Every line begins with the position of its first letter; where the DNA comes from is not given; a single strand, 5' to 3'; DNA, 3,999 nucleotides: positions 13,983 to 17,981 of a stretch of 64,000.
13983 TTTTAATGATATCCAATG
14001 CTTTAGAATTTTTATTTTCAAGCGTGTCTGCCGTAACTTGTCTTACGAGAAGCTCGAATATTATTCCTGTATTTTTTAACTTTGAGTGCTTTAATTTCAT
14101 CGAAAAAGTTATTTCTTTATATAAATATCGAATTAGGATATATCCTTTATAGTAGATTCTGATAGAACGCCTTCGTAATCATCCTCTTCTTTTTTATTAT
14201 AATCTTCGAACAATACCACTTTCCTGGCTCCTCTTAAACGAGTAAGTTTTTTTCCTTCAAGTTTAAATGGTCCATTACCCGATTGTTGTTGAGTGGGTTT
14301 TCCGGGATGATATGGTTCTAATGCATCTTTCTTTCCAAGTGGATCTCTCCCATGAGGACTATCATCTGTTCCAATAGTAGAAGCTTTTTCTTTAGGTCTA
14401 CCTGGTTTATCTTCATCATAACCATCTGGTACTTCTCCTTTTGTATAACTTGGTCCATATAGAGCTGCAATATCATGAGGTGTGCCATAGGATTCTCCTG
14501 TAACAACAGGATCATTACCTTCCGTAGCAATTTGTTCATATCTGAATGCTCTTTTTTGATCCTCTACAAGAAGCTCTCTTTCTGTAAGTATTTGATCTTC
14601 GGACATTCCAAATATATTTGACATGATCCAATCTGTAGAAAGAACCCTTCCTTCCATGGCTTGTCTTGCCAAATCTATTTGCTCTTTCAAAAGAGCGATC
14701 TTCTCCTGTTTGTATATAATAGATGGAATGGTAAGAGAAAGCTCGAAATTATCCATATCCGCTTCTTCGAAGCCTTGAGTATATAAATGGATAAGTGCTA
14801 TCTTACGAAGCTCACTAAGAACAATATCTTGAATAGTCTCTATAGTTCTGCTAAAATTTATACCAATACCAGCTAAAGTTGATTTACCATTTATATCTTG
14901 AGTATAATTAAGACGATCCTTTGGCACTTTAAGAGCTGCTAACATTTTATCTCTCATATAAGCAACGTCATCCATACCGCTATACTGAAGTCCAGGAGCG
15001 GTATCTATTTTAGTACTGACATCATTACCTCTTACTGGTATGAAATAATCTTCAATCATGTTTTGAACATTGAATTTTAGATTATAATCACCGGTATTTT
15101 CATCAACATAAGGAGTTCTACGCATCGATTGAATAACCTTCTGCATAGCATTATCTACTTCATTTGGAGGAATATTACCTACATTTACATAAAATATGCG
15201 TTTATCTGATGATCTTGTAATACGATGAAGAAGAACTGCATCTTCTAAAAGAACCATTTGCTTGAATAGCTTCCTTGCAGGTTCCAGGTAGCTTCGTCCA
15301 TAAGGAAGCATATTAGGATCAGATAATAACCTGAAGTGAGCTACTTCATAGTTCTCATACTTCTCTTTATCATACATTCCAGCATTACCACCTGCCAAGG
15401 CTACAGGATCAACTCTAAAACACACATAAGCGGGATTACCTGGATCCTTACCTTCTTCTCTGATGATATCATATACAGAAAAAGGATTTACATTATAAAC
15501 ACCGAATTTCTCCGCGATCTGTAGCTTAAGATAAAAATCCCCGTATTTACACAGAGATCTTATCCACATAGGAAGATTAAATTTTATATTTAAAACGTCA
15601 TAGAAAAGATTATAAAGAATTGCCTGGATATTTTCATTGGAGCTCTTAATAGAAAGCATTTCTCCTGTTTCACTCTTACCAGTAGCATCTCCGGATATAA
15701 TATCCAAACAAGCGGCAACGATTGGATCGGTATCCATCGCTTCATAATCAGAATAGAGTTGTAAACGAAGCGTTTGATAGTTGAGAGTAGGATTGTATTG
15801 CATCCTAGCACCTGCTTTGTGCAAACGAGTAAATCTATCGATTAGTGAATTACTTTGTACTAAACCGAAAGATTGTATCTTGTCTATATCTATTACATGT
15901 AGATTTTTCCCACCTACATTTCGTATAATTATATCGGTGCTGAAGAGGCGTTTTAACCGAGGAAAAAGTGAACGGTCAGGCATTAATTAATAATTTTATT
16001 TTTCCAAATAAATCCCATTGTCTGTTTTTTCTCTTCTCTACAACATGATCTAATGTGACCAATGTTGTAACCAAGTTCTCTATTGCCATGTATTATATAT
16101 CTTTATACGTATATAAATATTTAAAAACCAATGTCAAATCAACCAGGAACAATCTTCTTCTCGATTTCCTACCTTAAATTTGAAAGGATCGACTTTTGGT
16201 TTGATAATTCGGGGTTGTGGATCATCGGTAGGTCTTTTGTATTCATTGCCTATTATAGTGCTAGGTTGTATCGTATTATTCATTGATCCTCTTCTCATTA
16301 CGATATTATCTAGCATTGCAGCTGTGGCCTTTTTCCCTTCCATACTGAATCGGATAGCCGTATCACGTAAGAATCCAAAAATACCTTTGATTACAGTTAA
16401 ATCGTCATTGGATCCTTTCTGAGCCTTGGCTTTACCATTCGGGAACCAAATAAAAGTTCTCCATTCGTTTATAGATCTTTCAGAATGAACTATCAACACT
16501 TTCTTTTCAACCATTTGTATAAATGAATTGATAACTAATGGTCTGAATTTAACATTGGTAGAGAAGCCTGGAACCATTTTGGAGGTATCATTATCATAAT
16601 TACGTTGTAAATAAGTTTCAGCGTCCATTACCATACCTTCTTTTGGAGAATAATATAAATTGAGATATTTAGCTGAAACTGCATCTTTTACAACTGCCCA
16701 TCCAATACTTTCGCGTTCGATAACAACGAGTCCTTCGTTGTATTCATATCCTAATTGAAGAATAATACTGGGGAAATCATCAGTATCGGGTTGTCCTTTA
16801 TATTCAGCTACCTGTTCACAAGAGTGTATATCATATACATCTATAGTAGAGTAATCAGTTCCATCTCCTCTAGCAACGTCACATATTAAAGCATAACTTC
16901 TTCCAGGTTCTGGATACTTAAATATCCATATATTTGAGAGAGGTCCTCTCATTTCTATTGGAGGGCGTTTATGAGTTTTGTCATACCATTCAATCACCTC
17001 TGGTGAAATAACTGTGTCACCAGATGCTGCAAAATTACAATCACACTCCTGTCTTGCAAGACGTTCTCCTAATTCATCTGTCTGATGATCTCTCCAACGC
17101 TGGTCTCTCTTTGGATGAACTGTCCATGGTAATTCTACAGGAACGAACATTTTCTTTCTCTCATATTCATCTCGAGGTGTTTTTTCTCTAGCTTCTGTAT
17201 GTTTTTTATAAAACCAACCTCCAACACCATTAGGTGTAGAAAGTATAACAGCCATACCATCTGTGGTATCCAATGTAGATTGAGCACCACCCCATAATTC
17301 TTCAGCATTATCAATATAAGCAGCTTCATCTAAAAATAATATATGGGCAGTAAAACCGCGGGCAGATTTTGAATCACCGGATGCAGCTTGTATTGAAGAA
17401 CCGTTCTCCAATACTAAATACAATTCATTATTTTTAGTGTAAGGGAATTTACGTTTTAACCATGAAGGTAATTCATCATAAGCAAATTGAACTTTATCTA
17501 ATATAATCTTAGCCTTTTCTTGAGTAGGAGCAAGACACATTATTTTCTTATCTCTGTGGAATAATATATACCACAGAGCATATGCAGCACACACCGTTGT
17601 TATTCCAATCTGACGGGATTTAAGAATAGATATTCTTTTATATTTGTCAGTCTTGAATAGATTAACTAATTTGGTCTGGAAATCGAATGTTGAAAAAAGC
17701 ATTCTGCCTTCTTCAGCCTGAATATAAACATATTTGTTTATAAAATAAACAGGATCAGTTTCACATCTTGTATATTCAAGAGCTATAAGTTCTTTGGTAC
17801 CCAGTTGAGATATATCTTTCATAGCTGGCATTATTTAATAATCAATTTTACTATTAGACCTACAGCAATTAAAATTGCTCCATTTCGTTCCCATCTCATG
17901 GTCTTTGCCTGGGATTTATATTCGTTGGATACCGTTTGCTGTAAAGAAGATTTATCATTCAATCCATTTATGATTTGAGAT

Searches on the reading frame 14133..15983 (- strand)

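Call 46: search_protein_families(library=phrogs, proteins=[window:14133-15983:-], max_evalue=0.00001)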
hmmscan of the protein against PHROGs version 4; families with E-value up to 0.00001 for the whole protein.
window:14133-15983:- (616 aa): 2 families
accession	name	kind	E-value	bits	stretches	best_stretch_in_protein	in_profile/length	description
phrog_213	-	head and packaging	3.5e-57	195.2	1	73-483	60-505/528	portal protein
phrog_1497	-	head and packaging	2.5e-07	30.9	0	68-165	60-166/549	portal protein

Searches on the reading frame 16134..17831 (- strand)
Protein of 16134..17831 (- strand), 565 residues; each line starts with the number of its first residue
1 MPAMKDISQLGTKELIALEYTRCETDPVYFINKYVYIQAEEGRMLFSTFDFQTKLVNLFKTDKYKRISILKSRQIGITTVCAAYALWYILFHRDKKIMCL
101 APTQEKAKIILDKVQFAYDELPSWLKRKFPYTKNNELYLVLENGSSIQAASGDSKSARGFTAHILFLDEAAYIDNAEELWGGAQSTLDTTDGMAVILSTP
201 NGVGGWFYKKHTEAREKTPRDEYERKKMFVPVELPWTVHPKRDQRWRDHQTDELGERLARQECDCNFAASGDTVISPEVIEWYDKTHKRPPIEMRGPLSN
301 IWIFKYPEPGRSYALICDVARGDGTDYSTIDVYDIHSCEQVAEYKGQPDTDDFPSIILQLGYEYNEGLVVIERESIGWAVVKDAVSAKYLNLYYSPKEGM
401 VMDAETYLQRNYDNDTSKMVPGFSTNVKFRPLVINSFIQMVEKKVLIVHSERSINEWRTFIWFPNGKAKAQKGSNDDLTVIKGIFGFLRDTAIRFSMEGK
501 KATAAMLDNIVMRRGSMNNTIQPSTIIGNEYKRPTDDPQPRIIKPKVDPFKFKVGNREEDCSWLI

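Call 46: search_protein_families(library=phrogs, proteins=[window:16134-17831:-], max_evalue=0.00001)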
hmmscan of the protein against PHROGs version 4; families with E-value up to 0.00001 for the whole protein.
window:16134-17831:- (565 aa): 11 families
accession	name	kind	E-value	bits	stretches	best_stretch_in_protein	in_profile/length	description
phrog_2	-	head and packaging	4.9e-48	165.5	1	44-478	262-581/807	terminase large subunit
phrog_5989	-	head and packaging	1.7e-38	133.7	1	16-270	110-337/347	terminase large subunit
phrog_36964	-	head and packaging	8.8e-37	127.6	2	78-366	435-731/890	terminase large subunit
phrog_26724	-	unknown function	5.4e-19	69.5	1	27-205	13-188/192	-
phrog_7579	-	head and packaging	1.1e-18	68.4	1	59-281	12-227/239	terminase large subunit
phrog_9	-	head and packaging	1.7e-14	54.6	1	50-229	218-389/812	terminase large subunit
phrog_38407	-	unknown function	4.5e-12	46.6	1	300-479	169-338/370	-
phrog_38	-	head and packaging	1e-11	45.3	1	18-330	266-568/760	terminase large subunit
phrog_24361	-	head and packaging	1.1e-11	45.8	1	341-479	1-128/162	terminase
phrog_675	-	head and packaging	4.1e-11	42.9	1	17-179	14-171/576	terminase large subunit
phrog_3746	-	head and packaging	6.1e-07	29.7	1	46-180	142-268/374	terminase large subunit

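Call 86: search_dna_similar(query=window:16134-17828:-, collection=phages, mode=protein, max_rows=12)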
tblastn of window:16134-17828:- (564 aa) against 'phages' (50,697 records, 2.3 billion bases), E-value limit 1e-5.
Records with a match: 3108; places in all: 3142; records where one place covers at least 80% of the query: 2246.
Best place of each record, by identity: <60% 3108.
By first word of the organism name: Escherichia 744; Synechococcus 378; Klebsiella 349; Vibrio 314; Salmonella 211; Shigella 95; Stx2a-converting 83; Aeromonas 80; Acinetobacter 79; Enterobacter 63; and 82 more.
By host as written in the record: - 699; Escherichia coli 280; Klebsiella pneumoniae 121; Synechococcus 107; Escherichia coli O157:H7 43; Synechococcus sp. 38; Vibrio lentus 38; Salmonella enterica 32; and 698 more.
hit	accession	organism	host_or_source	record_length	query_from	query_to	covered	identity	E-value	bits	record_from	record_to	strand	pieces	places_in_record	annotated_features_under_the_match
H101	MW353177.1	Flavobacterium phage vB_FspM_immuto_13-6C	Flavobacterium sp. LMO8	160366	5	564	99%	41.7%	7e-135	439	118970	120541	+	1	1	terminase large subunit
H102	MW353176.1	Flavobacterium phage vB_FspM_immuto_3-5A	Flavobacterium sp. LMO8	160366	5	564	99%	41.7%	1e-134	438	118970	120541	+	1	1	terminase large subunit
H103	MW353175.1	Flavobacterium phage vB_FspM_immuto_2-6A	Flavobacterium sp. LMO8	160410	5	564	99%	41.7%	1e-134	438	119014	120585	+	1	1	terminase large subunit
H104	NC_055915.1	Flavobacterium phage vB_FspM_immuto_2-6A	Flavobacterium sp. LMO8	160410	5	564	99%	41.7%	1e-134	438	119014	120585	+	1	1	terminase large subunit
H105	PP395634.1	Microcystis phage Mel-JY01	Microcystis elabens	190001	18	564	97%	40.3%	1e-126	415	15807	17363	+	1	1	large terminase protein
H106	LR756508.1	uncultured phage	metagenomic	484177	12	525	91%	36.4%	2e-102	345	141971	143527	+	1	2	record has no annotation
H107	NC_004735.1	Rhodothermus phage RM378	Rhodothermus marinus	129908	9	564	99%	29.6%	7e-48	185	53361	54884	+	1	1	17: large terminase protein | hypothetical protein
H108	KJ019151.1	Synechococcus phage ACG-2014f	-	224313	1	487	86%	32.1%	9e-53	200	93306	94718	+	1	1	terminase large subunit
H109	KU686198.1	Synechococcus phage S-CAM3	Synechococcus sp.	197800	1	487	86%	31.5%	1e-47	185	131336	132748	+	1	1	terminase large subunit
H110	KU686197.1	Synechococcus phage S-CAM3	Synechococcus sp.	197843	1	487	86%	31.5%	1e-47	185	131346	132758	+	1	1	terminase large subunit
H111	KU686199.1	Synechococcus phage S-CAM3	Synechococcus sp.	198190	1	487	86%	31.5%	1e-47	185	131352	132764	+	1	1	terminase large subunit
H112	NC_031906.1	Synechococcus phage S-CAM3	Synechococcus sp.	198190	1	487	86%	31.5%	1e-47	185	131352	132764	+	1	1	terminase large subunit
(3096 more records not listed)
